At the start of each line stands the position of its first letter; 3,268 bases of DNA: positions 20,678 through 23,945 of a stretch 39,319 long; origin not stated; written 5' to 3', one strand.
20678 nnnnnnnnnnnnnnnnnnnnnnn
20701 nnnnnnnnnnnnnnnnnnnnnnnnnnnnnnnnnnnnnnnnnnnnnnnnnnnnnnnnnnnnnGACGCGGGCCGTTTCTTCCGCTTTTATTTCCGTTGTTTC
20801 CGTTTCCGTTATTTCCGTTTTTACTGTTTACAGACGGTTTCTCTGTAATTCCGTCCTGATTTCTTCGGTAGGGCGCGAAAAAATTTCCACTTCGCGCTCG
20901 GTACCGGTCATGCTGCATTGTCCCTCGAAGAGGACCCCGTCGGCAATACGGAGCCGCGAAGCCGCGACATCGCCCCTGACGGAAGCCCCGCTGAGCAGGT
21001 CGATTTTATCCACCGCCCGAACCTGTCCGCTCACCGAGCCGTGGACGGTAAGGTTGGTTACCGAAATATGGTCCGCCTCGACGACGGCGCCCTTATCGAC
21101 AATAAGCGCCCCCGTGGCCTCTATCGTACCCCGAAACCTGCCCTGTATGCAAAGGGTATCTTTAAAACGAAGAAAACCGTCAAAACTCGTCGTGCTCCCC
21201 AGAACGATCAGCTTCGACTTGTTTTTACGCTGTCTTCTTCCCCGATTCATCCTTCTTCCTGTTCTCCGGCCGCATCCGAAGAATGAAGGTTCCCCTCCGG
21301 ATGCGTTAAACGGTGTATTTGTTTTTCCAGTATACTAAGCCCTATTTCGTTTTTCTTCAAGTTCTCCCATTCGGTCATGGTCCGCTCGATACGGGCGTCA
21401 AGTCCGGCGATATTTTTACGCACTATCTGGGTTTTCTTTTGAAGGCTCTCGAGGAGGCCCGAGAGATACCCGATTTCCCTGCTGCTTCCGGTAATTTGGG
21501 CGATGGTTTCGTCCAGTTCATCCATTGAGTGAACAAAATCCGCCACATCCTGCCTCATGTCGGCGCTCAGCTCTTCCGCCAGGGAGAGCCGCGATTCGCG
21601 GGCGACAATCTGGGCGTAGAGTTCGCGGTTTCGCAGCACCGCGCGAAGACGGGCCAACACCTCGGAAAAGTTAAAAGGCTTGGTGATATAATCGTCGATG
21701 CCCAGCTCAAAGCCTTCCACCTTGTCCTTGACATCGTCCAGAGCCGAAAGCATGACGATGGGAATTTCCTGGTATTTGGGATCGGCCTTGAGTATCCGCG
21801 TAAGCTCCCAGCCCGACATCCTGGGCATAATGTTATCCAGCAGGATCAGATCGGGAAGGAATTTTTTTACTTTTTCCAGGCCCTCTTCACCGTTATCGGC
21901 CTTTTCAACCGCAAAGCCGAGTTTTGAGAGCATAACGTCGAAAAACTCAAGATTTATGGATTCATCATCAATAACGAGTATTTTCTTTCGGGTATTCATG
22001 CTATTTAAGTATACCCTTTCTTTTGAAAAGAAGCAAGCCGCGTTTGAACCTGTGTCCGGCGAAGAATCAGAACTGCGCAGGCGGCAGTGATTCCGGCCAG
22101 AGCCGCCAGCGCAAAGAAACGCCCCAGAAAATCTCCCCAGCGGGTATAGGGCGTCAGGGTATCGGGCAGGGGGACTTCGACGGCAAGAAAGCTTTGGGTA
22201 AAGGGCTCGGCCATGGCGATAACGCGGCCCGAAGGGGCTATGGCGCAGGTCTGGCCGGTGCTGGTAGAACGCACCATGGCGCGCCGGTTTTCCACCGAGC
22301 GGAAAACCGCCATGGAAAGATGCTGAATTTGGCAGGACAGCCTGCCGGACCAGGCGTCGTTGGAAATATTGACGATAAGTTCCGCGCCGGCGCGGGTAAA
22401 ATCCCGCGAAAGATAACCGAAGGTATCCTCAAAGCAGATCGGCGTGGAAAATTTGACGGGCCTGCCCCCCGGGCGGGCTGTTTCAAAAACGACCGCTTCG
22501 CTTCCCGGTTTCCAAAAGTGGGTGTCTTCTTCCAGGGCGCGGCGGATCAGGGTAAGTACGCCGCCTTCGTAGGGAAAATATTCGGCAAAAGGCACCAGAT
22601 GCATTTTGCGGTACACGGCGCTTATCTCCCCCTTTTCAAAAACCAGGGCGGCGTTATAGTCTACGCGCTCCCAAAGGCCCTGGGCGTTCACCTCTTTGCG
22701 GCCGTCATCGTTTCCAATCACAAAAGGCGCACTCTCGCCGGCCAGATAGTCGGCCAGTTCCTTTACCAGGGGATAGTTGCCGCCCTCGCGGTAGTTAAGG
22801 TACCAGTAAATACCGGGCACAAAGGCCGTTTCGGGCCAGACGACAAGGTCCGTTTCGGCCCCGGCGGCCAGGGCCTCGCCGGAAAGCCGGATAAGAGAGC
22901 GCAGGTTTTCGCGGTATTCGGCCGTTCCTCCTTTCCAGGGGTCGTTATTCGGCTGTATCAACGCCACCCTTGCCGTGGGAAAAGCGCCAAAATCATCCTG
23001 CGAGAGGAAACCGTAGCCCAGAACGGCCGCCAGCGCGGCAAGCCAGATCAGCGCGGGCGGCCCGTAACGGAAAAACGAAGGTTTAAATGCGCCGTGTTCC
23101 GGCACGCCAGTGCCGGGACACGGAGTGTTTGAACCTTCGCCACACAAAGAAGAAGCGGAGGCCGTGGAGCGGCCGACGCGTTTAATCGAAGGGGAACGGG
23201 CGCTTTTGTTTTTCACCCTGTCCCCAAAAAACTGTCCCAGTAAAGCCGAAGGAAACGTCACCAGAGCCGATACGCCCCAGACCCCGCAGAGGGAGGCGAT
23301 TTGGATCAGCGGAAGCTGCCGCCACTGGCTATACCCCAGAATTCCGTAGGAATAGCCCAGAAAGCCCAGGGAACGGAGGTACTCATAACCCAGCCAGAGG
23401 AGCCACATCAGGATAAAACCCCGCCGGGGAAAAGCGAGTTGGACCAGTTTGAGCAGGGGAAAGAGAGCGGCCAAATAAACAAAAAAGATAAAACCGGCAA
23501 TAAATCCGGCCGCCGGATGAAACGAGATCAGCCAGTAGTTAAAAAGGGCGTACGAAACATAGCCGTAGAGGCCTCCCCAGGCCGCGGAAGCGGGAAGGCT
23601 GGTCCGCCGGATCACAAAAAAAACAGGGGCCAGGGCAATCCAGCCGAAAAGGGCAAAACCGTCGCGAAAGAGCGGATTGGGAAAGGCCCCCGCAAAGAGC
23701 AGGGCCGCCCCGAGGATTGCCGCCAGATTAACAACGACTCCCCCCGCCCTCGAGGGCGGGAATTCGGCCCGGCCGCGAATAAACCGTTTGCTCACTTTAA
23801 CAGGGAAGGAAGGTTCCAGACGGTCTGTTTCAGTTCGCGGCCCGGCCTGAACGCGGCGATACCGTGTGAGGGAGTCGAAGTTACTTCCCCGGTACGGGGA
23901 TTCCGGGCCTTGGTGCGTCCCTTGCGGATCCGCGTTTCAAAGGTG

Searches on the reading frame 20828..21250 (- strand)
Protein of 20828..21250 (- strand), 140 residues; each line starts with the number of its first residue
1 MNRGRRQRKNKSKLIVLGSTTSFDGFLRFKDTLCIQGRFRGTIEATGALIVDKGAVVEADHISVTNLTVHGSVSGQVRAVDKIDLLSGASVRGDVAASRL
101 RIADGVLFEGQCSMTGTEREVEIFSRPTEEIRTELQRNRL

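Call 52: search_protein_families(library=pfam, proteins=[window:20828-21250:-], max_evalue=0.00001)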
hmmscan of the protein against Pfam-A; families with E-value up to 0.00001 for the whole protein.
window:20828-21250:- (140 aa): 1 family
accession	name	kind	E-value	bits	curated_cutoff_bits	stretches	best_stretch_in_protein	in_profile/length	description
PF04519.19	Bactofilin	-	9.1e-25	87.2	27.9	1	16-112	2-97/98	Polymer-forming cytoskeletal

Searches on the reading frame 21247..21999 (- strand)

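Call 52: search_protein_families(library=pfam, proteins=[window:21247-21999:-], max_evalue=0.00001)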
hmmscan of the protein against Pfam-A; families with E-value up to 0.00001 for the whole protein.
window:21247-21999:- (250 aa): 1 family
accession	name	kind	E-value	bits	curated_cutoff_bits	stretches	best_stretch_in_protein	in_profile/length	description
PF00072.30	Response_reg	-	5.7e-28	97.7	30.2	1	7-118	1-110/111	Response regulator receiver domain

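Call 54: search_protein_families(library=ncbifam, proteins=[window:21247-21999:-], max_evalue=0.01)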
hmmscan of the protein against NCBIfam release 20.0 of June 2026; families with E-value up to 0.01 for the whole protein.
window:21247-21999:- (250 aa): 99 families (the best 25 are shown)
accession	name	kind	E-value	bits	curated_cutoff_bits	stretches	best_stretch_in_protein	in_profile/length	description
TIGR02154.1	PhoB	equivalog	4.6e-35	121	296.2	1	5-125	3-123/226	phosphate regulon transcriptional regulator PhoB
NF007135.0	PRK09581.1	equivalog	8.4e-34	117.1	474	1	6-192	4-184/457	PleD family two-component system response regulator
NF053854.1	RespRegPhoBBctds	equivalog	1.3e-31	109.8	270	1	7-151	1-145/225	two-component system response regulator PhoB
NF045944.1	ResRegRpaBCyano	equivalog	2.5e-31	108.8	330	1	8-130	1-120/229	response regulator transcription factor RpaB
TIGR01387.1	cztR_silR_copR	subfamily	1.9e-30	106.1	279.2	1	7-140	1-132/218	heavy metal response regulator transcription factor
NF040534.1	resp_reg_YycF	equivalog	5.1e-30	104.4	340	1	5-128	1-121/231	response regulator YycF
NF040689.1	MtrAB_MtrA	equivalog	1.2e-28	99.9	300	1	7-132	1-118/219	MtrAB system response regulator MtrA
NF045991.1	RespRegCtrARhodob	equivalog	2.2e-27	96.3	350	1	6-141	2-135/224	response regulator transcription factor CtrA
NF041733.1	resp_reg_CseB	equivalog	3.5e-27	95.3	350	1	6-133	2-126/228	two-component system response regulator CseB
NF007346.1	PRK09836.1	equivalog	1.2e-26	94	420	1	6-141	2-131/227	copper/silver response regulator transcription factor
NF008296.0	PRK11083.1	equivalog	1.2e-25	90.3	273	1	4-132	3-128/228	two-component system response regulator CreB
NF033117.2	vanR_ACDEGLN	exception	5.6e-25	88.2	350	1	7-136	1-127/226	VanR-ABDEGLN family response regulator transcription factor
NF008567.0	PRK11517.1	equivalog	2.7e-24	85.8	353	1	6-127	2-120/223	response regulator transcription factor HprR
NF007546.0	PRK10161.1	equivalog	8.1e-24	84.4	471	1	5-125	3-123/229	phosphate response regulator transcription factor PhoB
NF012227.0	AdeR_RR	equivalog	1.1e-23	83.9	340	1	4-135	11-139/239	efflux system response regulator transcription factor AdeR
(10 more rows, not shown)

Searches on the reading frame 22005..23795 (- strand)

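Call 52: search_protein_families(library=pfam, proteins=[window:22005-23795:-], max_evalue=0.00001)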
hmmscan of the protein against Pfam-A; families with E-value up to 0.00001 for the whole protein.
window:22005-23795:- (596 aa): 2 families
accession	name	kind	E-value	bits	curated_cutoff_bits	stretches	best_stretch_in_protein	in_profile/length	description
PF00795.27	CN_hydrolase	-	2.7e-25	89.6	23.2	1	276-545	1-250/256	Carbon-nitrogen hydrolase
PF20154.4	LNT_N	-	8.4e-20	72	27.1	1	31-184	2-158/159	Apolipoprotein N-acyltransferase N-terminal domain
